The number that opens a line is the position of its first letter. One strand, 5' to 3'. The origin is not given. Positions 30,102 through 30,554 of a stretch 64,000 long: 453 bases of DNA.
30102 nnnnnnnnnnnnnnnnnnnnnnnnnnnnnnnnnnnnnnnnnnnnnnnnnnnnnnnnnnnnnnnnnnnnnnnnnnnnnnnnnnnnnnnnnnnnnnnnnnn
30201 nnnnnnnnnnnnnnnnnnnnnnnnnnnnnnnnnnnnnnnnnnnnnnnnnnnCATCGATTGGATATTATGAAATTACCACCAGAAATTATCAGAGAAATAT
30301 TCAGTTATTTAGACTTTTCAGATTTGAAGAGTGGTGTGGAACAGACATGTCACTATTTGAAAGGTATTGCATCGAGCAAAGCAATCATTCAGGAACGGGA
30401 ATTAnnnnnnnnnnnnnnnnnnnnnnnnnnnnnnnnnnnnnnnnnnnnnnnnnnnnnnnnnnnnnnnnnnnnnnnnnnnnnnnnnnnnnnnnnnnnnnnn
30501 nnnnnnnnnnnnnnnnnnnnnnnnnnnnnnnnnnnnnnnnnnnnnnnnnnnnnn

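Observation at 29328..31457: Single ORF fusing a catalytic-looking UBC (E2) domain to an F-box region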

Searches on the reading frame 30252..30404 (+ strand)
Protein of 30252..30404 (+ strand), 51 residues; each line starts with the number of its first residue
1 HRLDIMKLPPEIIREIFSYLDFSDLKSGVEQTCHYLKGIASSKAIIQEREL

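Call 58: search_solved_structures(query=A4, max_evalue=0.01, show_alignments=2)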
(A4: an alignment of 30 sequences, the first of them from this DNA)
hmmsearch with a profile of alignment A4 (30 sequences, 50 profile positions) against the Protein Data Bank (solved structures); distinct sequences matched with E-value up to 0.01: 45.
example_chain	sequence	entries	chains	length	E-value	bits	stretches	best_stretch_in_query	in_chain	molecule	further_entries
1fs1_A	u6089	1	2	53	1.6e-15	59.7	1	4-48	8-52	CYCLIN A/CDK2-ASSOCIATED P19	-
1fs2_A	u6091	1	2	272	6.4e-14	54.5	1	4-48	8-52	SKP2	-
1fqv_A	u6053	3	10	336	6.5e-14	54.5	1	4-49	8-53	SKP2 | S-phase kinase-associated protein 2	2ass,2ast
7b5l_T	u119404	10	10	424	9e-14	54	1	4-49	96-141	S-phase kinase-associated protein 2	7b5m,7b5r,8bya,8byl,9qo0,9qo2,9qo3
7z8t_F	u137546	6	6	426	9.1e-14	54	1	4-49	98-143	S-phase kinase-associated protein 2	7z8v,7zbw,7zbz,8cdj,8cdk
8or0_E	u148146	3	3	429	9.2e-14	54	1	4-49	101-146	S-phase kinase-associated protein 2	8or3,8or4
1ldk_E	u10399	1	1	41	1e-13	53.9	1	5-45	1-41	SKP2-like protein type gamma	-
5ibk_B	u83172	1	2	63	1.1e-13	53.7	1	3-46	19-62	F-box/WD repeat-containing protein 7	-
5v4b_B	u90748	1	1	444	1.4e-12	50.3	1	3-48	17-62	F-box/WD repeat-containing protein 7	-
2ovp_B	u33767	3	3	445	1.4e-12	50.3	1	3-48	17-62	F-box/WD repeat protein 7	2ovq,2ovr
7t1y_B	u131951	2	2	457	1.4e-12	50.2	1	3-48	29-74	F-box/WD repeat-containing protein 7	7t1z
6vcd_B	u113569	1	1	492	5e-11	45.2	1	7-46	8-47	F-box/LRR-repeat protein 5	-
7z8b_F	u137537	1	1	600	2.6e-10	42.9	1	7-49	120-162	F-box/WD repeat-containing protein 8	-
6m90_A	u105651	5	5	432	4.5e-09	39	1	10-48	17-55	F-box/WD repeat-containing protein 1A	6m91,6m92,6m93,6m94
1p22_A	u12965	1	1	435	4.6e-09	39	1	10-48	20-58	F-box/WD-repeat protein 1A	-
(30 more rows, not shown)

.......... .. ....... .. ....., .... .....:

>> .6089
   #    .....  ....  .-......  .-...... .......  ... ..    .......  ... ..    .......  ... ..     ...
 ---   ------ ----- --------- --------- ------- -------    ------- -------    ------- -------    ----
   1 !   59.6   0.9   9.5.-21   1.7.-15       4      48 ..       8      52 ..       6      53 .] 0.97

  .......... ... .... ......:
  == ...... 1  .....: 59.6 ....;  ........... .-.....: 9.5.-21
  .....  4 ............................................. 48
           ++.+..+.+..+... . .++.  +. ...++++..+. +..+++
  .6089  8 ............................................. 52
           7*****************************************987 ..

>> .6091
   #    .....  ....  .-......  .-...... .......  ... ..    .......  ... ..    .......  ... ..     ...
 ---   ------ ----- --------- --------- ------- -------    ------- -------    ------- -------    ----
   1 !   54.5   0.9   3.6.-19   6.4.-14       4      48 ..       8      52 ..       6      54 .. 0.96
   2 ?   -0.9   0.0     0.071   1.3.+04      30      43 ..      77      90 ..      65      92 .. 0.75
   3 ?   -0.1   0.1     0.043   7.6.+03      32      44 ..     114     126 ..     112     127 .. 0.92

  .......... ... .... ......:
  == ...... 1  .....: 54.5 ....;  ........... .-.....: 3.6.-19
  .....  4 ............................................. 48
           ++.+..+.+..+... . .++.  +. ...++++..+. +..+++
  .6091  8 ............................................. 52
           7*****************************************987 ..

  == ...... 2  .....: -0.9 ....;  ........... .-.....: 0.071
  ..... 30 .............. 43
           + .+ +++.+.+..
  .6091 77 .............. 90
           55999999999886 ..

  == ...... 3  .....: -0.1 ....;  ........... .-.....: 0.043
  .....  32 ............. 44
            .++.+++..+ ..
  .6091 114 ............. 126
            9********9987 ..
